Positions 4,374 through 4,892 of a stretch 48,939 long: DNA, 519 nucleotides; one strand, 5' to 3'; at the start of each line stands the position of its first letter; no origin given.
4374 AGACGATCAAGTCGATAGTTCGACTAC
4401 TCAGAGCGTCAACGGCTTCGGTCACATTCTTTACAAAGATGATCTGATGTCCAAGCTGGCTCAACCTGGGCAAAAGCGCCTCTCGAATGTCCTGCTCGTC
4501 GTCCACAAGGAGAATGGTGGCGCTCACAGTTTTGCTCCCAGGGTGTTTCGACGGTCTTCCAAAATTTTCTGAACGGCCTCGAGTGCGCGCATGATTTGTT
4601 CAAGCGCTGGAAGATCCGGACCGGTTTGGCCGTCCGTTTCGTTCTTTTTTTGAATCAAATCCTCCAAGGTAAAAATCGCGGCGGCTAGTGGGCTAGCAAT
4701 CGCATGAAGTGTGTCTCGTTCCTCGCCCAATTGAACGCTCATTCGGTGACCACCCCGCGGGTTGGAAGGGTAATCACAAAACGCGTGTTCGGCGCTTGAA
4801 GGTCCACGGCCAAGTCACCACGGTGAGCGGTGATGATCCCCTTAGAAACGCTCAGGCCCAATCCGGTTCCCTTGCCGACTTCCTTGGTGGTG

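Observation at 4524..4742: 72-aa stand-alone DHp-like protein wedged between a kinase and a receiver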

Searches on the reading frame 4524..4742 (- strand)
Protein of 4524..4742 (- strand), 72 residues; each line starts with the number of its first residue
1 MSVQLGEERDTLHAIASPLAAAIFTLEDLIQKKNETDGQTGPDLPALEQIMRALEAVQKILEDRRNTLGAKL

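Call 3: search_protein_families(library=pfam, proteins=[window:4524-4742:-], max_evalue=1)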
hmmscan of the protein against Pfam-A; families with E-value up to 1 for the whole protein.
window:4524-4742:- (72 aa): 1 family
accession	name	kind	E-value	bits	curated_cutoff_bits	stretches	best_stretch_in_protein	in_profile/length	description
PF13747.11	DUF4164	-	0.041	14.8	27.2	0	9-40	3-34/89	Domain of unknown function (DUF4164)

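Call 4: search_protein_families(library=ncbifam, proteins=[window:4524-4742:-], max_evalue=1)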
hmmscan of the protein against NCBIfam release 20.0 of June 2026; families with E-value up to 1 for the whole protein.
window:4524-4742:- (72 aa): 0 families

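Call 5: find_homologous_proteins(query=window:4524-4742:-, max_evalue=10)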
Query window:4524-4742:- (72 aa): 1 proteins with E <= 10 among 1 candidates.
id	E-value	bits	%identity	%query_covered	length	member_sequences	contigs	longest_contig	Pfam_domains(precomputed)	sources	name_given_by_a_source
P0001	1.8e-37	143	100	100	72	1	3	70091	-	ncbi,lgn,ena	-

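Call 6: search_solved_structures(query=window:4524-4742:-, max_evalue=10, show_alignments=3)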
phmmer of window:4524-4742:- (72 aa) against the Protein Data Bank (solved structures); distinct sequences matched with E-value up to 10: 4.
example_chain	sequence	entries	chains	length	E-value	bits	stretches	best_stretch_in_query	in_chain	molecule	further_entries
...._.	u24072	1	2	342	0.15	15.7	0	23-59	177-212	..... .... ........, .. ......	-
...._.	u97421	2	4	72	0.95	13.2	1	19-58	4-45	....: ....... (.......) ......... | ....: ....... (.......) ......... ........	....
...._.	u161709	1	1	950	2.7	11.8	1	12-56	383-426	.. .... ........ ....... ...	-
8a3k_UNK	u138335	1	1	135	8.2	10.2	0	2-57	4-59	sc-apCC-4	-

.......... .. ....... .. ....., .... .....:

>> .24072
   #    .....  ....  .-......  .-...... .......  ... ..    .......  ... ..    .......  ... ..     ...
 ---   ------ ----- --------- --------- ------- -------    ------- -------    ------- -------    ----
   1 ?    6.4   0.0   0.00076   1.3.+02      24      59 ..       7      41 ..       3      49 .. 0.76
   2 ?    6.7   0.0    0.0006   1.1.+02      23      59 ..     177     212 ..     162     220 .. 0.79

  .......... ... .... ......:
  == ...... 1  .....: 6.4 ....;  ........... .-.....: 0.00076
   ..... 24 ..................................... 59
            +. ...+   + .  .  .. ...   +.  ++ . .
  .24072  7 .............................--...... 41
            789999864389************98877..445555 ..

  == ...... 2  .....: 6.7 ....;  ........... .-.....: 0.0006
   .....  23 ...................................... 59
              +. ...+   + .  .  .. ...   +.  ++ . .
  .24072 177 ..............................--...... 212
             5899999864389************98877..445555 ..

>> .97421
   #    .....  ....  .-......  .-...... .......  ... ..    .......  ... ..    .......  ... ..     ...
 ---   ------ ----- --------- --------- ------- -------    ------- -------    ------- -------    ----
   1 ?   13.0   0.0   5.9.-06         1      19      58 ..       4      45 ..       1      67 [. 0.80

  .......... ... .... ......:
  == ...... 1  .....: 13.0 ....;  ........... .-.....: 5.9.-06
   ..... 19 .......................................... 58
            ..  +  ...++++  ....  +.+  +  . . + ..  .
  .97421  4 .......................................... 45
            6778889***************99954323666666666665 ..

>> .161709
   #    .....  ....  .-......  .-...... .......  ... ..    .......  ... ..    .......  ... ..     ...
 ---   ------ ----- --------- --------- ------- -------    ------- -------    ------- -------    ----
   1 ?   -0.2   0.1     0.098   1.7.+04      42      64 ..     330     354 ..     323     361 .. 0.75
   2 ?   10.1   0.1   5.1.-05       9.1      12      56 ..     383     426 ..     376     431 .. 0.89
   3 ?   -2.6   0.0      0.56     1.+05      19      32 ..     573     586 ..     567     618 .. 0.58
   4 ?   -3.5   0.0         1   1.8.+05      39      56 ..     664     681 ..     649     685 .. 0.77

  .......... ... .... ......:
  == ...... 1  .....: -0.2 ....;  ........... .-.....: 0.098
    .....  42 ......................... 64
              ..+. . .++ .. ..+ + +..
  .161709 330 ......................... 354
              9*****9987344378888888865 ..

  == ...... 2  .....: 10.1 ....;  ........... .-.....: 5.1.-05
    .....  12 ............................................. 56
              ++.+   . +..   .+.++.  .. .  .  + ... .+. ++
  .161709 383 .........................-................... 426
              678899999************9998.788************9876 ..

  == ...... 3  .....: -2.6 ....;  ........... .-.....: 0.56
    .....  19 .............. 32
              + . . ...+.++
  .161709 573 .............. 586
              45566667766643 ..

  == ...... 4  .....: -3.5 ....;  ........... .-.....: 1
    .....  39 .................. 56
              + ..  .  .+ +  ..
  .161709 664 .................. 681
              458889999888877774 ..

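Call 8: find_encoding_contigs(protein=P0001, flank=10000, max_places=6)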
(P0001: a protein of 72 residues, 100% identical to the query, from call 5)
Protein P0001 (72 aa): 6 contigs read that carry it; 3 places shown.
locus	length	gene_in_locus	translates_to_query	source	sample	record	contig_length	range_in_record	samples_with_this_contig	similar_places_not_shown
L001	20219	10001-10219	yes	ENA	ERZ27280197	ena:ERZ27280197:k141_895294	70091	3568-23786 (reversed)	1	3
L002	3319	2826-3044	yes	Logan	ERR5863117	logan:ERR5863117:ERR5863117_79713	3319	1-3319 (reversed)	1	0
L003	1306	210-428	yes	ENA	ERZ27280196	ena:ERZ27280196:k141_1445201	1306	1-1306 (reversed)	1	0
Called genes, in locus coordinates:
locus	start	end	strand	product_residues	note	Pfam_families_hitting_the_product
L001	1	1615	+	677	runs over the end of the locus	PF05226:CHASE2, PF00512:HisKA, PF02518:HATPase_c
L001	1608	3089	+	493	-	PF00072:Response_reg, PF00158:Sigma54_activat, PF14532:Sigma54_activ_2, PF07724:AAA_2 (faint), PF07728:AAA_5 (weak), PF25601:AAA_lid_14, PF02954:HTH_8 (faint)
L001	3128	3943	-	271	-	PF13624:SurA_N_3 (faint), PF13145:Rotamase_2, PF13616:Rotamase_3, PF00639:Rotamase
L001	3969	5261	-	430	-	PF08014:MATCAP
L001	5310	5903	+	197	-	-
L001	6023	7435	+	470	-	PF00072:Response_reg, PF13487:HD_5, PF01966:HD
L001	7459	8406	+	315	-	PF00034:Cytochrom_C (faint), PF03150:CCP_MauG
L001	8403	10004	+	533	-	PF19443:DAHL, PF00512:HisKA, PF02518:HATPase_c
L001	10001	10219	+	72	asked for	-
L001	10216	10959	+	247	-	PF00072:Response_reg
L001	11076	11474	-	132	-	PF00380:Ribosomal_S9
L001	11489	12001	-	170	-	PF00572:Ribosomal_L13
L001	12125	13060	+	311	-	PF00491:Arginase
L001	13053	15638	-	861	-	PF07244:POTRA (weak), PF08479:POTRA_2 (faint), PF07244:POTRA, PF01103:Omp85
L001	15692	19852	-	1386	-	PF27051:TamB_N (faint), PF04357:TamB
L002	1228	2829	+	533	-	PF19443:DAHL, PF00512:HisKA, PF02518:HATPase_c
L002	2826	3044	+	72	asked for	-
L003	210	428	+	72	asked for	-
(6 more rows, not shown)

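Call 13: search_protein_representatives(protein=window:4524-4742:-)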
Query: 72 residues. Proteins with E-value up to 0.001 (for the whole library): 11; up to 1e-10: 1; up to 1e-30: 1. The best 11 are listed.
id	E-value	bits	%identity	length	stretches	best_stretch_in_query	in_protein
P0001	5.8e-38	142.9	100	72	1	1-72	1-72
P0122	5.0e-06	42.4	48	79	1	7-68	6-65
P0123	4.4e-05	39.4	34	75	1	5-68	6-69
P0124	6.3e-05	38.9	42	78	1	5-68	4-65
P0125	2.1e-04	37.3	38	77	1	4-68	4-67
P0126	3.9e-04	36.4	41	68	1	6-68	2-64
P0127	4.7e-04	36.2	37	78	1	4-68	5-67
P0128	5.4e-04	36.0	40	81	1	4-68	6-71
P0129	6.1e-04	35.8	33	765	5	6-39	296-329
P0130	7.3e-04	35.6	37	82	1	2-69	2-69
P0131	7.9e-04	35.5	-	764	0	-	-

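Call 21: find_homologous_proteins(query=A2, max_evalue=1)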
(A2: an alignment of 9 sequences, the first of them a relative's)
Query A2 (9 sequences) (72 aa, profile of the alignment): 91 proteins with E <= 1 among 8000 candidates.
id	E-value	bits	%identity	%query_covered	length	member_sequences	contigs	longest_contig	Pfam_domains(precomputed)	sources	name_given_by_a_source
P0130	1.2e-25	107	38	94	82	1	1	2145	-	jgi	jgi:hypothetical protein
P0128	1.7e-25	106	40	93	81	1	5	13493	-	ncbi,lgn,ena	ncbi:MAG: hypothetical protein AABZ55_05060 [Bdellovibrionota bacterium]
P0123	2.6e-24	103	35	86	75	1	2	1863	-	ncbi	-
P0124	5.8e-24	102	41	89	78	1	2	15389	-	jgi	jgi:hypothetical protein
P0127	1.2e-23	101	34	92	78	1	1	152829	-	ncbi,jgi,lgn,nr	ncbi:MAG: hypothetical protein SGI74_00420 [Oligoflexia bacterium]|nr:hypothetical protein [Oligofle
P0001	1.9e-23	100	100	100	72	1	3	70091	-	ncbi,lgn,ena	-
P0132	3.9e-23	99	43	88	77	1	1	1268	-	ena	-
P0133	1.2e-22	97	30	92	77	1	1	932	-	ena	-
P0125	1.3e-22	97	37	94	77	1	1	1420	-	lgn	-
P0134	3.8e-22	96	35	92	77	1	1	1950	-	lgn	-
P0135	1.9e-21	93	39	86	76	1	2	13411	-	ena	-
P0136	3.1e-21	93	34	86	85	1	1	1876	-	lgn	-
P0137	8.5e-21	91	35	88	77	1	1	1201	-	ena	-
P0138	1.0e-20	91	38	86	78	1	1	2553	-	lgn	-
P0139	1.7e-20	90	33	92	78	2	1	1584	-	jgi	jgi:hypothetical protein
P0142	5.6e-20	89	40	86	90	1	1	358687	-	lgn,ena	-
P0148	1.7e-18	84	38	85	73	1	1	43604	-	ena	-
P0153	1.1e-16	78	43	90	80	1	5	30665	-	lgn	-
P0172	1.1e-10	59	34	88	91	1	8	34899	-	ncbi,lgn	-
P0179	1.0e-8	53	34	86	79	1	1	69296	-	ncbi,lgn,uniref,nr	ncbi:MAG TPA: hypothetical protein VFO10_27145 [Oligoflexus sp.]|uniref:hypothetical protein n=1 Tax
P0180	1.7e-8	52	34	86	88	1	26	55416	-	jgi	jgi:signal transduction histidine kinase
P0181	2.9e-8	51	-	-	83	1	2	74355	-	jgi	jgi:hypothetical protein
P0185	4.1e-8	51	29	86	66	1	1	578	PF00512.32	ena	-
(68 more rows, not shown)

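Call 23: search_solved_structures(query=A3, max_evalue=10, show_alignments=5)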
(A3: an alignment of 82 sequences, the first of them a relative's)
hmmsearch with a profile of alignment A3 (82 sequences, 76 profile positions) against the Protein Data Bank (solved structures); distinct sequences matched with E-value up to 10: 56.
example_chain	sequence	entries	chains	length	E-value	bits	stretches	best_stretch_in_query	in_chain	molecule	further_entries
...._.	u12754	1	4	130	0.022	18.2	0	15-72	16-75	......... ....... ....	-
1ory_A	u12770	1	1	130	0.022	18.2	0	15-72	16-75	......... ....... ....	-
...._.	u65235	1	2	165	0.056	16.9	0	15-71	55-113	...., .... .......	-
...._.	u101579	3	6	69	0.21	15.1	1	22-70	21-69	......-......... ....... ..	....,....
6hk9_A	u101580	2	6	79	0.23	15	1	22-70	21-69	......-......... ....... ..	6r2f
5n9j_D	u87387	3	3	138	0.24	14.9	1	13-55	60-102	Mediator of RNA polymerase II transcription subunit 21 | Mediator complex subunit 21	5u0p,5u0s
9ugr_A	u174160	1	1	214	0.28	14.7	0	6-54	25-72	Syn-F4-Link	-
7tal_A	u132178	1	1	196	0.28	14.7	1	13-59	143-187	D4_deltaDARP LOV2-DARPin fusion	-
7qnl_AAA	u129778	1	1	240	0.3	14.6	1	13-59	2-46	DARPIN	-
1unu_A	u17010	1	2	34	0.42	14.1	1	32-63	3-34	GENERAL CONTROL PROTEIN GCN4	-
1unv_A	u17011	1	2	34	0.44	14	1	32-63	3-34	GENERAL CONTROL PROTEIN GCN4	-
8amr_A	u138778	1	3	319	0.5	13.9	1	18-69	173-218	Tripartite motif-containing protein 3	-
1unt_A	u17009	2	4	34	0.53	13.8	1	32-63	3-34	GENERAL CONTROL PROTEIN GCN4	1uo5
7xya_C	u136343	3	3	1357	0.56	13.7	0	49-72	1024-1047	DNA-directed RNA polymerase subunit beta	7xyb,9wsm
7f0r_C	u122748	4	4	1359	0.56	13.7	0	49-72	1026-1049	DNA-directed RNA polymerase subunit beta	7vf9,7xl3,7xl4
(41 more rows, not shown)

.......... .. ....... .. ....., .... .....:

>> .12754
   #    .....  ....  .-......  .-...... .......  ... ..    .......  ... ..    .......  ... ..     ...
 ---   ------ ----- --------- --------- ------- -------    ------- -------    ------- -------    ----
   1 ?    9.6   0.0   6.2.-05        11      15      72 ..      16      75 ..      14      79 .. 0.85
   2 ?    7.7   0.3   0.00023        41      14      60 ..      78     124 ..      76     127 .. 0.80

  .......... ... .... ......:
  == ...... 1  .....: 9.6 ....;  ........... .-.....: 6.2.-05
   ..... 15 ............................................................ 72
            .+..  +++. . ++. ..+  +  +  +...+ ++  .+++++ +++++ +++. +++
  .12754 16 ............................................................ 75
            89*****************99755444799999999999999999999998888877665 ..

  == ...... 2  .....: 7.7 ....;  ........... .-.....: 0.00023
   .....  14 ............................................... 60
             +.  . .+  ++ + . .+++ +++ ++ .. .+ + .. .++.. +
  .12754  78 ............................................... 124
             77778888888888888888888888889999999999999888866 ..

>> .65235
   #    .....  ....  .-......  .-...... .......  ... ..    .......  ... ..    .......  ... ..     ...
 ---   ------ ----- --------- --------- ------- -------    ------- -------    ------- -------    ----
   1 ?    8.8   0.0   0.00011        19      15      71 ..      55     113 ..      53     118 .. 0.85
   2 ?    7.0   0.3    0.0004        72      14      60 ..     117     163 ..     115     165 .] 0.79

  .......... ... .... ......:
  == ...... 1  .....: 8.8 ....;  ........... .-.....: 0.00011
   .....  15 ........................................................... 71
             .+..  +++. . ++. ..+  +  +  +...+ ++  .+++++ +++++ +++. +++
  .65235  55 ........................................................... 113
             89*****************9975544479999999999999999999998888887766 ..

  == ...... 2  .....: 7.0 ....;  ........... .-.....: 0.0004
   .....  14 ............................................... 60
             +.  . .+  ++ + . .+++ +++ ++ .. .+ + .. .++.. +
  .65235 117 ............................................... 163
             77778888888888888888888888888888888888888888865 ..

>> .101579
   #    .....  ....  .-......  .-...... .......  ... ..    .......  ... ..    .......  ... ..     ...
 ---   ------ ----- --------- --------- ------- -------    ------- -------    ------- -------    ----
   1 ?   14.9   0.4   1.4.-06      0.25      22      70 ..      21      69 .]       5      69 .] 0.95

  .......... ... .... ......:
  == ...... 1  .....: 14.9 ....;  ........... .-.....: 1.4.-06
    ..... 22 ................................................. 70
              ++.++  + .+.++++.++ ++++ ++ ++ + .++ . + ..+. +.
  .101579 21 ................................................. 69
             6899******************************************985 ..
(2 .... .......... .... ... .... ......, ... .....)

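Call 24: search_protein_families(library=pfam, alignment_id=A3, max_evalue=1)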
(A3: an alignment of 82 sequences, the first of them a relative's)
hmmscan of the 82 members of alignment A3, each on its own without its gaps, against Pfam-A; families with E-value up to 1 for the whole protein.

A. member 1, P0001 (72 aa): 1 family
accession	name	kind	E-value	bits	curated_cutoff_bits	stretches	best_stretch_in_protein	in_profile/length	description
PF13747.11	DUF4164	-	0.041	14.8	27.2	0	9-40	3-34/89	Domain of unknown function (DUF4164)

B. families by the number of members that match (of 82 scanned): 86 families (the first 25 are shown)
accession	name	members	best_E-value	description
PF00512.31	HisKA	43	1.1e-05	His Kinase A (phospho-acceptor) domain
PF14689.11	SPOB_a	4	0.029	Sensor_kinase_SpoOB-type, alpha-helical domain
PF07730.19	HisKA_3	3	0.00087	Histidine kinase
PF17107.11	SesA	3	0.032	N-terminal domain on NACHT_NTPase and P-loop NTPases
PF10944.13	DUF2630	3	0.038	Protein of unknown function (DUF2630)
PF23289.1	Spectrin_5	2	0.0054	Guanine nucleotide exchange factor DBS-like, spectrin-like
PF07304.16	SRA1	2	0.0076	Steroid receptor RNA activator (SRA1)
PF06419.17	COG6_N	2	0.008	Conserved oligomeric complex COG6, N-terminal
PF05400.18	FliT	2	0.019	Flagellar protein FliT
PF11172.13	DUF2959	2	0.027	Protein of unknown function (DUF2959)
PF23442.1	DUF7125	2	0.036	Family of unknown function (DUF7125)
PF13940.11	Ldr_toxin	2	0.037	Toxin Ldr, type I toxin-antitoxin system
PF23268.1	RIN1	2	0.05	RIN1-like domain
PF24172.1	CdiI_ImmP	1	0.0003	CdiI immunity protein EcoliA0-like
PF17871.7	AAA_lid_9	1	0.0016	AAA lid domain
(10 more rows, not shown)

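Call 25: find_related_loci(query=A3, collection=metagenome_contigs, flank=5000)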
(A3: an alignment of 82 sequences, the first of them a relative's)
Query A3 (72 aa) in metagenome_contigs; peptide patterns used: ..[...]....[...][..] (x = any residue, [..] = any of these).
203 stretches matched a pattern; 5 encode a relative of the query (tblastn E <= 1e-3); 5 distinct loci.
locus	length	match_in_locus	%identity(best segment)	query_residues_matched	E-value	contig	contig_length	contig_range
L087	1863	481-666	35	7-68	4e-11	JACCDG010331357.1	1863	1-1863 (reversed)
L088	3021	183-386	40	2-68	4e-11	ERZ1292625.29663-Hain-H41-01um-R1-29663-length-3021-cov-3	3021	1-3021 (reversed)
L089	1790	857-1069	32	1-71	3e-9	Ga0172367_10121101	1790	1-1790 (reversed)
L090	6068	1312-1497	32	7-68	1e-7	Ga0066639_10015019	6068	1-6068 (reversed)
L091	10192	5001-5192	34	4-65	9e-6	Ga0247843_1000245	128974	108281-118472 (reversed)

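Call 26: find_encoding_contigs(protein=P0127, flank=6000, max_places=1)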
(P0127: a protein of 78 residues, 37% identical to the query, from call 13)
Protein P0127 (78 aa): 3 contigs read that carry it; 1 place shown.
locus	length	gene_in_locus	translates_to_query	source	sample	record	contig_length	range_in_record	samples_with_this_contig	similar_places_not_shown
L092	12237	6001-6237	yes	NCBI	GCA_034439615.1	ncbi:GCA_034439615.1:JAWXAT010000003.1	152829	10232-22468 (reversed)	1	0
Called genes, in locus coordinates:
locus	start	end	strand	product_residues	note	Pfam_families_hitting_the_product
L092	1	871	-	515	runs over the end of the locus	PF00535:Glycos_transf_2, PF13489:Methyltransf_23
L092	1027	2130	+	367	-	PF00487:FA_desaturase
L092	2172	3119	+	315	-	PF01557:FAA_hydrolase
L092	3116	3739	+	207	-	PF02798:GST_N, PF13417:GST_N_3, PF13409:GST_N_2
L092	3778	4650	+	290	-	PF00892:EamA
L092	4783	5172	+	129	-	-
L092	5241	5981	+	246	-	PF00072:Response_reg, PF00486:Trans_reg_C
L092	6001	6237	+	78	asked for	-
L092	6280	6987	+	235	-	PF00072:Response_reg, PF00486:Trans_reg_C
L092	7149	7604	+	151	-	-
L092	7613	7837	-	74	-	-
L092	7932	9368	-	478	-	-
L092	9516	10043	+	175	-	PF00847:AP2 (faint)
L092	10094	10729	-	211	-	PF03006:HlyIII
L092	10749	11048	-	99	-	-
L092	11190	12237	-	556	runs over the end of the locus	PF12796:Ank_2 (faint)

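Call 27: find_encoding_contigs(protein=P0142, flank=6000, max_places=1)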
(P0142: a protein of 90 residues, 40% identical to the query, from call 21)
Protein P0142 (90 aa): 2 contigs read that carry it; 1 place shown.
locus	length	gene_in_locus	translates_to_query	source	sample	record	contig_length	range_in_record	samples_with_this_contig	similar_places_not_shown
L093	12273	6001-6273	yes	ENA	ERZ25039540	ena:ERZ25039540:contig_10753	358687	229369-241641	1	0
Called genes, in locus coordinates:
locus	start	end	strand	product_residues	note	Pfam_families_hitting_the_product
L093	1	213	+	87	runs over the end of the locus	-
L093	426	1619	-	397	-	PF13091:PLDc_2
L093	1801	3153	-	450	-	PF00072:Response_reg, PF13487:HD_5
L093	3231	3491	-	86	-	PF02518:HATPase_c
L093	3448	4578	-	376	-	PF00512:HisKA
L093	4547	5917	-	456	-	PF00072:Response_reg, PF13487:HD_5, PF01966:HD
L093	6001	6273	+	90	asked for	-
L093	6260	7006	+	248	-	PF00072:Response_reg, PF07238:PilZ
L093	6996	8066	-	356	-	PF13426:PAS_9 (faint), PF08447:PAS_3, PF00512:HisKA, PF02518:HATPase_c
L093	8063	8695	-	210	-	PF02518:HATPase_c, PF00072:Response_reg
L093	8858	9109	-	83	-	-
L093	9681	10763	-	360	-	PF00072:Response_reg, PF00211:Guanylate_cyc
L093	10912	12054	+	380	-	-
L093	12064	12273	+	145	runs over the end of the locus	-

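Call 28: find_encoding_contigs(protein=P0179, flank=6000, max_places=1)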
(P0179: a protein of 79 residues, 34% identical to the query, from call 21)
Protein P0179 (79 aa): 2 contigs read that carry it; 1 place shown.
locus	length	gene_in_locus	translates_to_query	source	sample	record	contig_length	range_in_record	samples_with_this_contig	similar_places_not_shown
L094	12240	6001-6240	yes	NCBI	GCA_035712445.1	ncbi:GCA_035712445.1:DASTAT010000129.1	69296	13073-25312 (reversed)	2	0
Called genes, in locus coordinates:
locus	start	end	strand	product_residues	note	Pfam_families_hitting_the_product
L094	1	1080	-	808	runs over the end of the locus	PF00133:tRNA-synt_1, PF09334:tRNA-synt_1g, PF13603:tRNA-synt_1_2, PF00133:tRNA-synt_1, PF09334:tRNA-synt_1g (weak), PF08264:Anticodon_1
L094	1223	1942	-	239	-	PF02405:MlaE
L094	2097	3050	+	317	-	-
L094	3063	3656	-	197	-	PF01725:Ham1p_like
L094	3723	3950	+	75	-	PF01722:BolA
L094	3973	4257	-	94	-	-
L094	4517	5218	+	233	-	PF00440:TetR_N, PF21943:TetR_C_46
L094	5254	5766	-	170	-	-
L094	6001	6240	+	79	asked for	-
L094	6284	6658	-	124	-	PF23198:PDE8A_N (weak), PF00072:Response_reg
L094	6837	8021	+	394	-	PF00515:TPR_1 (faint), PF12895:ANAPC3 (faint), PF13424:TPR_12 (faint), PF07719:TPR_2 (faint), PF07721:TPR_4 (faint), PF13176:TPR_7 (faint), PF13432:TPR_16, PF14559:TPR_19, +2 more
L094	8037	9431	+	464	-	PF00072:Response_reg (weak)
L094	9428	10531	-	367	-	PF01817:CM_2, PF02826:2-Hacid_dh_C (weak), PF02153:PDH_N, PF20463:PDH_C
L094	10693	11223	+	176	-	-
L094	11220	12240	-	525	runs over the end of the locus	PF13541:ChlI, PF01078:Mg_chelatase, PF07728:AAA_5 (weak), PF00493:MCM, PF13335:Mg_chelatase_C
